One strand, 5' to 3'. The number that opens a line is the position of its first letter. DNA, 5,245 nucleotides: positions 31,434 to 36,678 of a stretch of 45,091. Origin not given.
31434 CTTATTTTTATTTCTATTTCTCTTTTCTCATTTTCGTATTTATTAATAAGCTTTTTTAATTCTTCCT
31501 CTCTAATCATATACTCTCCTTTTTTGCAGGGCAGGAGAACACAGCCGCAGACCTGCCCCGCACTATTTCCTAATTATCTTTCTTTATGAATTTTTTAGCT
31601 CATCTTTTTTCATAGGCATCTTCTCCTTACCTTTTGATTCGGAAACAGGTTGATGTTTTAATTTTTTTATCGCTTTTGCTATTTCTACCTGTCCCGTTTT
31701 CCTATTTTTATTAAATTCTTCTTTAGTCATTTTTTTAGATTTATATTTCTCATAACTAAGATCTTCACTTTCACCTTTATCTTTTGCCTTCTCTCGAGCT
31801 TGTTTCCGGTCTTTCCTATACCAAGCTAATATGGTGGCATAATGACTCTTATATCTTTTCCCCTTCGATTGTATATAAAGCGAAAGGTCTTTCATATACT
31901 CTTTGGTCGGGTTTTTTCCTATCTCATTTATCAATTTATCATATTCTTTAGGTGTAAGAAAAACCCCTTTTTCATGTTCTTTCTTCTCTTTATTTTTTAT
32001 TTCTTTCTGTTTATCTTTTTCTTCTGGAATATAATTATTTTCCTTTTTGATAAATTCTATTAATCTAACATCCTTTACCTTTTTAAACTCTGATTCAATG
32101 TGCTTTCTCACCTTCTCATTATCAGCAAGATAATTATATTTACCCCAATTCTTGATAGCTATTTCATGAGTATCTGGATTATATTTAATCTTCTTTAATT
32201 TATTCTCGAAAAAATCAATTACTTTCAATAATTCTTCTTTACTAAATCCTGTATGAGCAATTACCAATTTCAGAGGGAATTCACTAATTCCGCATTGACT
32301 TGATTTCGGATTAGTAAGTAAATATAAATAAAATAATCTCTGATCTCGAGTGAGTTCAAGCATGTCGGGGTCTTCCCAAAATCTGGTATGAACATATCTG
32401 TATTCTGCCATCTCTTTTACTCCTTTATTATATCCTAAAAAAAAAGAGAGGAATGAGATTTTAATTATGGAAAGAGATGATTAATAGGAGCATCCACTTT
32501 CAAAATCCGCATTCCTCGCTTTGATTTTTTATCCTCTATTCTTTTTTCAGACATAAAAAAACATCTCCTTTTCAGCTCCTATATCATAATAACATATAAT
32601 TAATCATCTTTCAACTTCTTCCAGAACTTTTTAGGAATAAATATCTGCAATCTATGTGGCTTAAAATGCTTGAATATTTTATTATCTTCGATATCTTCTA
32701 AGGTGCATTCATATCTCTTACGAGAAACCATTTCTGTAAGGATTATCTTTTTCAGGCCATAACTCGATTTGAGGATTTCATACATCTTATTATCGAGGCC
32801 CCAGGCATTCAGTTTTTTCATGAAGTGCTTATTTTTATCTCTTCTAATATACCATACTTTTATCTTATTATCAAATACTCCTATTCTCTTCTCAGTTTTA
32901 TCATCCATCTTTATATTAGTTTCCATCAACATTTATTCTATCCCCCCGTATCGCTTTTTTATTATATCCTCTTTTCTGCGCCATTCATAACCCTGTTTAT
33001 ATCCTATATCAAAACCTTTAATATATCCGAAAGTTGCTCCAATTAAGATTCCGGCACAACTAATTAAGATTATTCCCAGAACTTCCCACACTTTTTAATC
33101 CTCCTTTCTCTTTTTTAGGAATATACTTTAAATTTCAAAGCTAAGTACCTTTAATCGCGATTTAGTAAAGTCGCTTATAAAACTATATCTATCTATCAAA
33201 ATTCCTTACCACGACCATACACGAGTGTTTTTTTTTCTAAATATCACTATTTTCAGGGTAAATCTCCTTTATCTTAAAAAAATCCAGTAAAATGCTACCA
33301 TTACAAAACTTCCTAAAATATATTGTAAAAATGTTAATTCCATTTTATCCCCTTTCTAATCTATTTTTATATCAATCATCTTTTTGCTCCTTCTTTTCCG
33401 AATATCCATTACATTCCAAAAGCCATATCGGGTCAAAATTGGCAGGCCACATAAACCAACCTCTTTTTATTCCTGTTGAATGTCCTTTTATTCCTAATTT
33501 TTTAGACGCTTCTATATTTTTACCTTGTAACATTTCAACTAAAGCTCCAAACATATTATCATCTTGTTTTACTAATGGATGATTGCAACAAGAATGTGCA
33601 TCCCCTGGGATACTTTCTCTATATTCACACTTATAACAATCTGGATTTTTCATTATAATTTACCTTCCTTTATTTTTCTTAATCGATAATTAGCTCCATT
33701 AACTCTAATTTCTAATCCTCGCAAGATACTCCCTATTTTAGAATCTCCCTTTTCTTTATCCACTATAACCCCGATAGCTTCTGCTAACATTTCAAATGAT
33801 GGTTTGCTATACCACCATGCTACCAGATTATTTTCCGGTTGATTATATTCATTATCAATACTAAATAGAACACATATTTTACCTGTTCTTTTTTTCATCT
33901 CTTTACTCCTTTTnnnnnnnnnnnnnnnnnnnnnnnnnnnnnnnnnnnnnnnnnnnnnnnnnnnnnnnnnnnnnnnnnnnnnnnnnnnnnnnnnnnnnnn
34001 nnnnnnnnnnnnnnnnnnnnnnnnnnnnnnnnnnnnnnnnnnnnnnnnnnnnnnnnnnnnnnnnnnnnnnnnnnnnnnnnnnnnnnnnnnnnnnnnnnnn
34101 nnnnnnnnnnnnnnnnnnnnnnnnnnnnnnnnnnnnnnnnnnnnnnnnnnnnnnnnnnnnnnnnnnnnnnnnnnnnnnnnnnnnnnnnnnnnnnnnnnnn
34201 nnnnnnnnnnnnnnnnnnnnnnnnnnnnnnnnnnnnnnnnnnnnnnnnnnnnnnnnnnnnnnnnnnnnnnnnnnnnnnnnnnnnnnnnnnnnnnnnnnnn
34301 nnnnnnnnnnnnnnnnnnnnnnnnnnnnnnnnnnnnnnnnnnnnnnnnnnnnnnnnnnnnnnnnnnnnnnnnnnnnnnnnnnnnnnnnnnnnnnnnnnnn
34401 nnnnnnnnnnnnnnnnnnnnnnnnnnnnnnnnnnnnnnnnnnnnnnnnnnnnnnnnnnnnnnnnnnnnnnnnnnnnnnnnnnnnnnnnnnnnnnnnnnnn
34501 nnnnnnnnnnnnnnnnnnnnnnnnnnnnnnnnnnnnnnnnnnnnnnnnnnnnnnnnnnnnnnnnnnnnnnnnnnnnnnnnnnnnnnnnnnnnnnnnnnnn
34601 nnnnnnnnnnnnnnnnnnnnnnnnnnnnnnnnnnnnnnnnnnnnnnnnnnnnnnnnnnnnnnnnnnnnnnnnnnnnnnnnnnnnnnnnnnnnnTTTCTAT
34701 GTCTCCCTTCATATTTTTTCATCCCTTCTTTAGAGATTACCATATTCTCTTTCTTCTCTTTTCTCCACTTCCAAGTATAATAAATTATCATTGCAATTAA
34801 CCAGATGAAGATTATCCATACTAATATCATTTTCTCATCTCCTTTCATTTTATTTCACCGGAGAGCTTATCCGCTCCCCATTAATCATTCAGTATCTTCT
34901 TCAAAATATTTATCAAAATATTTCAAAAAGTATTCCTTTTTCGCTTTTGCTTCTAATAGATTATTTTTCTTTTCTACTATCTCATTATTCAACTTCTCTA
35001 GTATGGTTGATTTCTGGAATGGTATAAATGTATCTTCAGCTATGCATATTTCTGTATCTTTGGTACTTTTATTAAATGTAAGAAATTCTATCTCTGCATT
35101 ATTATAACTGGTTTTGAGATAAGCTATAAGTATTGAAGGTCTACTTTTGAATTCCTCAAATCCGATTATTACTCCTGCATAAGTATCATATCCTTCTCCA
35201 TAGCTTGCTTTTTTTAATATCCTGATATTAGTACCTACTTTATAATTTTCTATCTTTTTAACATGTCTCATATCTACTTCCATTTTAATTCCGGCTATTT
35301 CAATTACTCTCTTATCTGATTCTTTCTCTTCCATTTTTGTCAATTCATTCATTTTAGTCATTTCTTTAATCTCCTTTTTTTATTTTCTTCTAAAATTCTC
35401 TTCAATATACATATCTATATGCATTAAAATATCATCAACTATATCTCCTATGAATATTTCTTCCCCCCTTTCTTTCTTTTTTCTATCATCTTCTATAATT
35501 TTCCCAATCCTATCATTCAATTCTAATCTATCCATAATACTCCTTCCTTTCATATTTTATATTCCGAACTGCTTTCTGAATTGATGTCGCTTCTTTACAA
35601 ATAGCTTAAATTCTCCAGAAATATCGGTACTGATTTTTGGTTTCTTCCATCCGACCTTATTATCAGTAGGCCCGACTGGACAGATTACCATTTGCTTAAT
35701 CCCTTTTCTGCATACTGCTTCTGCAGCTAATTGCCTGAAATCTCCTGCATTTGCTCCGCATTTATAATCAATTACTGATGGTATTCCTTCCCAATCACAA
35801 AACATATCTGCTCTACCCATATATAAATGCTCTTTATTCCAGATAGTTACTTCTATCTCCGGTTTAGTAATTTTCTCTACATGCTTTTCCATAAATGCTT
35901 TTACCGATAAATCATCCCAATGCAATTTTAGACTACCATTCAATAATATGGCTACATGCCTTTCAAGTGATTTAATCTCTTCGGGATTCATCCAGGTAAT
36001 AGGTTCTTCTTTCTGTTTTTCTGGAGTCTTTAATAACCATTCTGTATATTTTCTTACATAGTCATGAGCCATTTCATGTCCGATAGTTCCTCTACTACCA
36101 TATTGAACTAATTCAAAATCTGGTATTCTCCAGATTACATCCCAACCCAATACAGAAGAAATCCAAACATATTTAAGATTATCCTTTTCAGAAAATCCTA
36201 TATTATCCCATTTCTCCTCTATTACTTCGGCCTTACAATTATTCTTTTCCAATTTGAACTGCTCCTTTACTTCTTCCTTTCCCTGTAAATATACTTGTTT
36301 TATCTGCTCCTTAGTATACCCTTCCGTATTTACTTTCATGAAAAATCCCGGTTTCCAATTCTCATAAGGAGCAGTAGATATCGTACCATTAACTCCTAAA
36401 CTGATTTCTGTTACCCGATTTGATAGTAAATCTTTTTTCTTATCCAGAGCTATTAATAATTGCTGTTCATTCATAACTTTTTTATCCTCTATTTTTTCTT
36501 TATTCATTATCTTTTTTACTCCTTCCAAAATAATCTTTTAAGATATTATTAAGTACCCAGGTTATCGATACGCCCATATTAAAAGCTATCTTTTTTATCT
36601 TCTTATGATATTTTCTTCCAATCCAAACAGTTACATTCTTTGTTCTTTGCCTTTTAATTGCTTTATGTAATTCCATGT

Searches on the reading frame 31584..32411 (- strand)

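Call 117: search_protein_families(library=phrogs, proteins=[window:31584-32411:-], max_evalue=0.00001)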
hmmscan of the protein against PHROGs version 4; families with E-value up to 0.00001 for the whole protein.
window:31584-32411:- (275 aa): 5 families
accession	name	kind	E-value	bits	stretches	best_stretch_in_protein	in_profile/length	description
phrog_6251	-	DNA, RNA and nucleotide metabolism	2.6e-36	126.6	1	1-243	1-191/284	replisome organizer DnaA-like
phrog_1701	-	DNA, RNA and nucleotide metabolism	1.9e-25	91.3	1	1-240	1-239/323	DnaD-like helicase loader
phrog_13246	-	DNA, RNA and nucleotide metabolism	3.3e-10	40.9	1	123-213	139-229/250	replisome organizer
phrog_25711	-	unknown function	3.3e-08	34.9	1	1-114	3-115/164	-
phrog_1408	-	DNA, RNA and nucleotide metabolism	2.1e-06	28.5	1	1-143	1-140/302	replication initiation protein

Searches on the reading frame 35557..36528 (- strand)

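Call 117: search_protein_families(library=phrogs, proteins=[window:35557-36528:-], max_evalue=0.00001)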
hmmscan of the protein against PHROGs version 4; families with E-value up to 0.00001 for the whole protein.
window:35557-36528:- (323 aa): 1 family
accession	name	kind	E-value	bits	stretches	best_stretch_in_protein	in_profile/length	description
phrog_298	-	DNA, RNA and nucleotide metabolism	2.5e-07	31.4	1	208-259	140-189/293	exonuclease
